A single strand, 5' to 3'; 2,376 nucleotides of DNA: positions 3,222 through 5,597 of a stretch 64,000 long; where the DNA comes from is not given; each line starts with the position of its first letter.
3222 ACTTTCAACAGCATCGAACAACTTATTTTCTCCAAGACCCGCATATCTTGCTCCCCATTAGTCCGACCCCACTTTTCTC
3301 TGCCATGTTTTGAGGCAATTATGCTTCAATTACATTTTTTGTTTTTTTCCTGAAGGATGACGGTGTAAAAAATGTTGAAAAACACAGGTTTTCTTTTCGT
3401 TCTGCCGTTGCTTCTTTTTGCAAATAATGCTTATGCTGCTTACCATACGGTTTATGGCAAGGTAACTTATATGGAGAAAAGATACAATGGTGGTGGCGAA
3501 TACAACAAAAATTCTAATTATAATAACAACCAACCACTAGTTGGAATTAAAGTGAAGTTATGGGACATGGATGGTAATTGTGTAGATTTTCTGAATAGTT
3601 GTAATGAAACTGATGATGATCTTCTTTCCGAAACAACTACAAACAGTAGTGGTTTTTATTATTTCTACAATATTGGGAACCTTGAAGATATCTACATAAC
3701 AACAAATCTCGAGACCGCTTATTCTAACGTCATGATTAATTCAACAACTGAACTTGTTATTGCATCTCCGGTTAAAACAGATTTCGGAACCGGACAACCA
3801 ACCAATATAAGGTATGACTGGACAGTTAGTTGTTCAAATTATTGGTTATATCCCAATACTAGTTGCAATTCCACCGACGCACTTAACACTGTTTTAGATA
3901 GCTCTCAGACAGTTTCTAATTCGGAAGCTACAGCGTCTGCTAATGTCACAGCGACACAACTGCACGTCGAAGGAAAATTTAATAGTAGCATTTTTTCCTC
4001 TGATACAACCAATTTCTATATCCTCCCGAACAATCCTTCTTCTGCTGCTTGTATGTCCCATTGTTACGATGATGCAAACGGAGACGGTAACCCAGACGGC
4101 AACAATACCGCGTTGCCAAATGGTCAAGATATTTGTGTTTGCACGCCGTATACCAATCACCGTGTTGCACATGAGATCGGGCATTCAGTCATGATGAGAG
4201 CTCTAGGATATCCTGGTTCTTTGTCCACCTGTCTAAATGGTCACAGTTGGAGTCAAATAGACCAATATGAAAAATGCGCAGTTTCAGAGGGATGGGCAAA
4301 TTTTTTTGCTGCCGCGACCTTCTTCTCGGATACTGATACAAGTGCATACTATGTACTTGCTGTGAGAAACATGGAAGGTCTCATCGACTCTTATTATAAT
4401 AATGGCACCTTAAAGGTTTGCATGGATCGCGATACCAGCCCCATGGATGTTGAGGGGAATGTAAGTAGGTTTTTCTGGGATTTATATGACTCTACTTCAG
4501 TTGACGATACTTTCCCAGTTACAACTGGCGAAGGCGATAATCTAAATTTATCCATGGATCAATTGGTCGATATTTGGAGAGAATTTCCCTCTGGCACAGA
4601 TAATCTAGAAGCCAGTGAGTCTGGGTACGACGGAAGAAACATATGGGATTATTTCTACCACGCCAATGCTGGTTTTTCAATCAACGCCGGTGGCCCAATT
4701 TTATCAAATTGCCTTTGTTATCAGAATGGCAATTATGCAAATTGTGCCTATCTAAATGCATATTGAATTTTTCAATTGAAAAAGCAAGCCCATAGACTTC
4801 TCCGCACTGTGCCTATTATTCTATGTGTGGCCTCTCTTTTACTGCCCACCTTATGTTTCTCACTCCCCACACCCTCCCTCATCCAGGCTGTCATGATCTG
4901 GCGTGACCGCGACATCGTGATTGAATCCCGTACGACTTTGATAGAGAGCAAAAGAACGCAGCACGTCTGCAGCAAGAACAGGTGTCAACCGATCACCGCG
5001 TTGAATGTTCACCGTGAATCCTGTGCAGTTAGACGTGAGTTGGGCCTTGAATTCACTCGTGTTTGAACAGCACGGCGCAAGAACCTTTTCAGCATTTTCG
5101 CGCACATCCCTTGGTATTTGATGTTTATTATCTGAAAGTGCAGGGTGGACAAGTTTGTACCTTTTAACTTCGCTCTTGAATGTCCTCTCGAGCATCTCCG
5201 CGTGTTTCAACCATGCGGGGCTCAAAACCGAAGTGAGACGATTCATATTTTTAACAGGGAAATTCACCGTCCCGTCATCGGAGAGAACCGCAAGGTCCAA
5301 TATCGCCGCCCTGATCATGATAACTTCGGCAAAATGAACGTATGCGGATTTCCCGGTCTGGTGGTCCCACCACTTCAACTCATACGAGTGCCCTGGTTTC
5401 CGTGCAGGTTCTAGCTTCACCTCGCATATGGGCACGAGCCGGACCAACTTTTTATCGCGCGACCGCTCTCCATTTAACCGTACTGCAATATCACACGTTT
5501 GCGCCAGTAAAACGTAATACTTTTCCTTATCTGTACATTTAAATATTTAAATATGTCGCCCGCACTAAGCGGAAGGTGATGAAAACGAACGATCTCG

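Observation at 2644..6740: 3.2-kb low-GC island embedded in a Memo-family gene, flanked by ~120-bp imperfect direct repeats that carry a purifying-selection signature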

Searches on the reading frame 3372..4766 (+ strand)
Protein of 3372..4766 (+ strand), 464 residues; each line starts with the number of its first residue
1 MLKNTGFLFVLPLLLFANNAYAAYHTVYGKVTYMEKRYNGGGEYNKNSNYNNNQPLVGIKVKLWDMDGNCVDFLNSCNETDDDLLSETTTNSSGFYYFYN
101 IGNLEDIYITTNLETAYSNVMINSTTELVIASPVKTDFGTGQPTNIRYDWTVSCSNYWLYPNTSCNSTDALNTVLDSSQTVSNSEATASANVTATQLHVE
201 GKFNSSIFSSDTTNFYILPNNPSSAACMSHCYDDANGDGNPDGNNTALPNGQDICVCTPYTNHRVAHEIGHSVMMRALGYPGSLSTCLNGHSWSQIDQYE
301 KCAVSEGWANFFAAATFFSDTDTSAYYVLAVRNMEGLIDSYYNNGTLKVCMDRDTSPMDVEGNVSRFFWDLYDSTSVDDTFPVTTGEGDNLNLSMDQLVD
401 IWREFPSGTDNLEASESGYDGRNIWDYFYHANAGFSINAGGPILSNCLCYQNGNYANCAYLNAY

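Call 8: search_protein_families(library=ncbifam, proteins=[window:3372-4766:+], max_evalue=0.1)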
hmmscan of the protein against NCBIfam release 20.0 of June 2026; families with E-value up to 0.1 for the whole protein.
window:3372-4766:+ (464 aa): 0 families

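Call 9: search_protein_families(library=pfam, proteins=[window:3372-4766:+], max_evalue=0.1)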
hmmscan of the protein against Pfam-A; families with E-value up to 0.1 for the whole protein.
window:3372-4766:+ (464 aa): 1 family
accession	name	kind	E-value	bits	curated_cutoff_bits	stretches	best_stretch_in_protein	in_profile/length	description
PF01060.29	TTR-52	-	0.059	14.4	24.9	0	52-99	7-44/79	Transthyretin-like family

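Call 10: search_protein_families(library=phrogs, proteins=[window:3372-4766:+], max_evalue=0.1)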
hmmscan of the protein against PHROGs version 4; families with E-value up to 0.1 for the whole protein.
window:3372-4766:+ (464 aa): 0 families

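Call 17: find_encoding_contigs(protein=window:3372-4766:+, flank=10000, max_places=10)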
Protein window:3372-4766:+ (464 aa): 2 contigs read that carry it; 2 places shown.
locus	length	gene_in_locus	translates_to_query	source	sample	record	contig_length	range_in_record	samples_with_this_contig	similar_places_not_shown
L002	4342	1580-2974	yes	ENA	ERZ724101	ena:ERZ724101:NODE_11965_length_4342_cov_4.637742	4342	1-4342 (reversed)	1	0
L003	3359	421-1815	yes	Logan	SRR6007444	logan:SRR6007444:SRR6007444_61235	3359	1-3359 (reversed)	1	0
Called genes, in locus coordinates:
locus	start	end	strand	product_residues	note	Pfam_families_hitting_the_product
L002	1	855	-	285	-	?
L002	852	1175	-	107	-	PF01875:Memo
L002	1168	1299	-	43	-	-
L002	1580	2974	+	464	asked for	-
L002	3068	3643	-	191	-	-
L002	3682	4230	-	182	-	-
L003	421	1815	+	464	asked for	-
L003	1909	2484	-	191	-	-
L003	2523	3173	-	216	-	-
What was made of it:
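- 3372..4766 (+): ORF1: an intact 464-aa secreted protein with a signal peptide, a beta-sandwich domain and an HExxH...E domain (a putative zinc metalloprotease of a rare family). The exact protein is found in two other assemblies (call 17).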

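Call 38: find_homologous_proteins(query=window:3372-4766:+, max_evalue=0.001)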
Query window:3372-4766:+ (464 aa): 11 proteins with E <= 0.001 among 3779 candidates.
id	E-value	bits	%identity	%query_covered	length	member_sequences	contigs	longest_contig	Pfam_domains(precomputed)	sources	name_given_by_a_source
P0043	8.5e-296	999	100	93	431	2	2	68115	-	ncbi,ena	-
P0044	1.5e-42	164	33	92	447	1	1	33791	-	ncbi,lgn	-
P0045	1.3e-40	158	31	96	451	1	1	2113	-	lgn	-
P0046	2.1e-40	157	31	96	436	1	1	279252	-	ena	-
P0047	4.2e-38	150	30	90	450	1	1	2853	-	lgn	-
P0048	1.2e-36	145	31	96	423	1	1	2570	-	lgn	-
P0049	3.1e-30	124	32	78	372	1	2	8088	-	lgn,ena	-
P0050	1.9e-27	114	37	41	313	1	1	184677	-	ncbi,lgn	-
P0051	9.0e-18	83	34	31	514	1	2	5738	-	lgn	-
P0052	8.8e-11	60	34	24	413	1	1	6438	-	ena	-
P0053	9.8e-4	36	33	28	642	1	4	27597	PF18962.8,PF13860.13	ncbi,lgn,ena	-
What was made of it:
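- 3372..4766 (+): Only 11 homologues, none above 37% identity apart from itself (call 38).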

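Call 51: search_protein_families(library=padloc, proteins=[window:3372-4766:+], max_evalue=0.01)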
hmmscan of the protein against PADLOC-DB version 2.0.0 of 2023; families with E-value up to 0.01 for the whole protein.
window:3372-4766:+ (464 aa): 0 families

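Call 55: predict_structure(alignment_id=A2)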
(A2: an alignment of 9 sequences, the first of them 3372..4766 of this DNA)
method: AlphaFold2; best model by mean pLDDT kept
length: 464 residues; sequences in the alignment: 9
mean_pLDDT: 56.4   pTM: 0.64
mean pLDDT of the five models: 56.4, 53.6, 53.0, 50.7, 44.1
residues with pLDDT >= 90: 5; 70-90: 88; 50-70: 199; < 50: 172
segments of 3 or more residues with pLDDT < 50: 16-22, 38-51, 155-178, 204-213, 219-253, 257-260, 281-286, 288-294, 337-348, 353-358, 374-388, 407-420, 452-464
pLDDT, mean of each block of 10 residues (from residue 1): 53 47 73 58 28 71 79 59 84 86 76 68 64 65 71 50 40 44 63 65 43 49 42 40 34 47 62 65 45 49 71 64 53 49 40 49 72 50 42 67 56 39 64 57 62 44 39
secondary structure, 60 per line:
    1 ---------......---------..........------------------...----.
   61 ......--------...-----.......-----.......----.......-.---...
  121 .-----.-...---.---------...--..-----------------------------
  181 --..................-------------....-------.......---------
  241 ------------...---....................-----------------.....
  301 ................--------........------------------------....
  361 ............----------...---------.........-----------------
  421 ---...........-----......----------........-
elements in order: H10-15 E25-34 E53-55 E60-66 E83-89 E95-101 E106-112 E118-121 E129-131 E145-147 H183-200 E214-217 H225-231 E253-255 H259-278 H296-316 H325-332 H357-372 H395-403 H424-434 H440-445 H456-463

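Call 58: fold_search(model_id=the predicted structure, library=pdb)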
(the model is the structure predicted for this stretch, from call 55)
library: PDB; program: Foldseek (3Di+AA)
matches with E <= 10: 266; with E <= 0.001: 0
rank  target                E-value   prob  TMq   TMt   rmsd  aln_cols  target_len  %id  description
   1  5f44_B                3.7e-03  1.00  0.15  0.25   9.5       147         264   10  Crystal structure of shaft pilin spaA from Lactobacillus rhamnosus GG (released 2016-07-20)
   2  5f44_C                3.9e-03  1.00  0.14  0.23   8.8       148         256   11  Crystal structure of shaft pilin spaA from Lactobacillus rhamnosus GG (released 2016-07-20)
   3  5j4m_C                4.1e-03  0.99  0.13  0.21   9.1       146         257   10  Crystal structure of shaft pilin SpaA from Lactobacillus rhamnosus GG - E269A/D295N double mutant (released 2016-07-20)
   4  5j4m_A                4.5e-03  1.00  0.15  0.24   9.3       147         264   11  Crystal structure of shaft pilin SpaA from Lactobacillus rhamnosus GG - E269A/D295N double mutant (released 2016-07-20)
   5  5f44_A                5.0e-03  1.00  0.15  0.24   9.3       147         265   11  Crystal structure of shaft pilin spaA from Lactobacillus rhamnosus GG (released 2016-07-20)
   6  6yoa_A                5.8e-03  1.00  0.16  0.42   6.3       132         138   11  Lig v 1 structure and the inflammatory response to the Ole e 1 protein family (released 2020-05-13)
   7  5hts_D                5.8e-03  1.00  0.14  0.24   8.6       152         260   10  Crystal structure of shaft pilin spaA from Lactobacillus rhamnosus GG - D295N mutant (released 2016-07-20)
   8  5hbb_B                5.8e-03  1.00  0.15  0.24   9.5       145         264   11  Crystal structure of shaft pilin spaA from Lactobacillus rhamnosus GG - E139A mutant (released 2016-07-20)
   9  6yoa_B                6.1e-03  1.00  0.16  0.46   6.9       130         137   15  Lig v 1 structure and the inflammatory response to the Ole e 1 protein family (released 2020-05-13)
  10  5hts_A                7.5e-03  0.99  0.14  0.23   8.8       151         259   11  Crystal structure of shaft pilin spaA from Lactobacillus rhamnosus GG - D295N mutant (released 2016-07-20)
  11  4hss_A                8.3e-03  1.00  0.16  0.17   9.9       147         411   11  Structure of the Full-Length Major Pilin SpaD from Corynebacterium diphtheriae (released 2013-11-13)
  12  5fie                  8.8e-03  0.99  0.15  0.41   9.4       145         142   11  Crystal structure of N-terminal domain of shaft pilin spaA from Lactobacillus rhamnosus GG (released 2016-07-20)
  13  7k7f_MODEL_1_A        1.7e-02  1.00  0.18  0.49   8.4       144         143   10  Solution Structure of the Corynebacterium diphtheriae SpaA Pilin-Signal Peptide Complex (released 2021-03-10)
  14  3is1                  1.9e-02  1.00  0.14  0.17   4.7       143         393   16  Crystal structure of functional region of UafA from Staphylococcus saprophyticus in C2 form at 2.45 angstrom resolution (released 2010-09-08)
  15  3irp                  2.3e-02  0.99  0.15  0.17   7.2       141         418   14  Crystal structure of functional region of UafA from Staphylococcus saprophyticus at 1.50 angstrom resolution (released 2010-09-08)
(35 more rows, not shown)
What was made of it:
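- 3372..4766 (+): The N-terminal domain resembles CnaB/transthyretin folds, but the model is weak (pLDDT 56; calls 9, 55, 58).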

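Call 59: find_related_loci(query=window:3372-4766:+, collection=metagenome_contigs, flank=6000)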
Query window:3372-4766:+ (464 aa) in metagenome_contigs; peptide patterns used: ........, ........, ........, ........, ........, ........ (x = any residue, [..] = any of these).
87 stretches matched a pattern; 4 encode a relative of the query (tblastn E <= 1e-3); 4 distinct loci.
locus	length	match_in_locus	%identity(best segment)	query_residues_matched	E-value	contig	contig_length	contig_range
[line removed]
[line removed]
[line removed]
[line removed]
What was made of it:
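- No genome with the block between H and Memo was found (calls 38, 59).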

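Call 60: find_related_loci(query=A2, collection=viral_contigs, flank=5000)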
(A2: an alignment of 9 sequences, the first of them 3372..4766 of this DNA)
Query A2 (464 aa) in viral_contigs; peptide patterns used: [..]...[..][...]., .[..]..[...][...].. (x = any residue, [..] = any of these).
62 stretches matched a pattern, but none encodes a relative of the query by tblastn (E <= 1e-3).
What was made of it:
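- Tried and rejected: The viral-contig scan gave none (calls 59, 60).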

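Call 78: search_solved_structures(query=A2, max_evalue=1, show_alignments=1)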
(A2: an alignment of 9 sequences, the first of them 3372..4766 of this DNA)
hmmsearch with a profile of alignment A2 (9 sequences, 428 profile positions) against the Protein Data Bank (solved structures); distinct sequences matched with E-value up to 1: 0.

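Call 80: search_dna_similar(query=window:3372-4766:+, collection=plasmids, mode=protein, max_rows=10)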
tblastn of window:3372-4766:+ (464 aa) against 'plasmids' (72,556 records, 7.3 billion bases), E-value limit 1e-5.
No match.

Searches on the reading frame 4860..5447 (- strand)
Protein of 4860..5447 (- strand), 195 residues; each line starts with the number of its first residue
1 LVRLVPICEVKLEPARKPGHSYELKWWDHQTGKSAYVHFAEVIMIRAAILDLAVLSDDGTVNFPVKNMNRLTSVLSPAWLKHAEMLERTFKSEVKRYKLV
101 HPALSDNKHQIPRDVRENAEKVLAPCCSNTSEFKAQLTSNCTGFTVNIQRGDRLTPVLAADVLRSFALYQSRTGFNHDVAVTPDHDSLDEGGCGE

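Call 8: search_protein_families(library=ncbifam, proteins=[window:4860-5447:-], max_evalue=0.1)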
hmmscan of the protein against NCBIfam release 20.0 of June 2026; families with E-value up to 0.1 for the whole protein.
window:4860-5447:- (195 aa): 0 families

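Call 9: search_protein_families(library=pfam, proteins=[window:4860-5447:-], max_evalue=0.1)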
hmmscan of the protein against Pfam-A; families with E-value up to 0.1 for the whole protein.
window:4860-5447:- (195 aa): 0 families

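Call 10: search_protein_families(library=phrogs, proteins=[window:4860-5447:-], max_evalue=0.1)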
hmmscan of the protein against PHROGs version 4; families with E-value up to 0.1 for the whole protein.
window:4860-5447:- (195 aa): 0 families

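Call 48: search_protein_representatives(protein=window:4860-5447:-)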
Query: 195 residues. Proteins with E-value up to 0.001 (for the whole library): 66; up to 1e-10: 14; up to 1e-30: 3. The best 66 are listed.
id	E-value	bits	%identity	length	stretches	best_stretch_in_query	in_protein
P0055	2.3e-126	435.4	99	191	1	5-195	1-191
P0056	1.9e-42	161.6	48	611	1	2-181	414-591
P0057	3.2e-31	125.1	42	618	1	2-180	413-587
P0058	2.7e-30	122.0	40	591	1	4-179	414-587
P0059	8.1e-30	120.5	39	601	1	3-179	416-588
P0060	2.3e-27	112.5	49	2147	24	21-42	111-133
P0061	8.3e-25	104.1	42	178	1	18-180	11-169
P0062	3.2e-24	102.2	39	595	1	1-195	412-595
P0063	4.7e-22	95.1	36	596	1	2-180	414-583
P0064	3.0e-20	89.2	36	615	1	15-180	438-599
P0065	5.4e-20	88.4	39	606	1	2-181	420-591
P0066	9.1e-17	77.9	31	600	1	2-181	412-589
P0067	6.6e-12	62.0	32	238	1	13-178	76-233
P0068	1.7e-11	60.7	32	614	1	22-181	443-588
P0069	1.4e-09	54.4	26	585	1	9-191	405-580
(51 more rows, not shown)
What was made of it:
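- Tried and rejected: The exhaustive phmmer search with ORF2 then showed that both belong to one ~600-aa family (call 48).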

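Call 49: search_protein_families(library=pfam, proteins=[P0056, P0057, P0058, P0062, P0061, P0067], max_evalue=0.01)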
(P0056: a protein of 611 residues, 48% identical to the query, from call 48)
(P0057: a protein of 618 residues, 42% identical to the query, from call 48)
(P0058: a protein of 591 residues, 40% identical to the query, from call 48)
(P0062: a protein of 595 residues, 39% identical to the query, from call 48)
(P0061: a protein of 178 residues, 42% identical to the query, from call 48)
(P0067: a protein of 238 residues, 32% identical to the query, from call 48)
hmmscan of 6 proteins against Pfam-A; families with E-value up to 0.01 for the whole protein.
P0056 (611 aa): 0 families

P0057 (618 aa): 0 families

P0058 (591 aa): 0 families

P0062 (595 aa): 0 families

P0061 (178 aa): 0 families

P0067 (238 aa): 0 families

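Call 51: search_protein_families(library=padloc, proteins=[P0056, P0057, P0059], max_evalue=0.01)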
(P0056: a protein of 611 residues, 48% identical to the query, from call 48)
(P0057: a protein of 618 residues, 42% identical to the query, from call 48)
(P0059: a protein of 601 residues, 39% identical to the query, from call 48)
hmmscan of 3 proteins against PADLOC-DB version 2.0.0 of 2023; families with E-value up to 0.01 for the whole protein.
P0056 (611 aa): 0 families

P0057 (618 aa): 0 families

P0059 (601 aa): 0 families

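Call 52: search_protein_families(library=ncbifam, proteins=[P0056, P0057, P0059], max_evalue=0.01)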
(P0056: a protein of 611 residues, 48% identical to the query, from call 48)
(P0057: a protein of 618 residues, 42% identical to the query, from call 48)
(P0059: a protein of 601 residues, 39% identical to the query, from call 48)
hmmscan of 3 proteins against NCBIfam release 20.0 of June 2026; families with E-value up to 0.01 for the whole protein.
P0056 (611 aa): 0 families

P0057 (618 aa): 0 families

P0059 (601 aa): 0 families

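Call 79: search_dna_similar(query=P0056, collection=plasmids, mode=protein, max_rows=10)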
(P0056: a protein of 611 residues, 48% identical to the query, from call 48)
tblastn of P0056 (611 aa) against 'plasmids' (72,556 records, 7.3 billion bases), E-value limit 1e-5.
Records with a match: 2; places in all: 2; records where one place covers at least 80% of the query: 1.
Best place of each record, by identity: <60% 2.
By first word of the organism name: Hymenobacter 1; Rhizobium 1.
By predicted mobility (MOB-suite, as given by PLSDB): non-mobilizable 1; conjugative 1.
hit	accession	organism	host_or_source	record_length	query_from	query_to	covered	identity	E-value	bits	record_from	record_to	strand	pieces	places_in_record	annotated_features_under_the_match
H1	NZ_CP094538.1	Hymenobacter monticola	Single cell,a pond on the Huanglong ...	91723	20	584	92%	25.2%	4e-21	106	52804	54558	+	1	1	cytochrome P450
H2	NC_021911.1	Rhizobium etli bv. mimosae str. Mim1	Mimosa affinis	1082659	134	587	74%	25.7%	3e-27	125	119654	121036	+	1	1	record has no annotation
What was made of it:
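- Tried and rejected: They have no PDB sequence match (call 78) and only weak plasmid hits (calls 79, 80).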
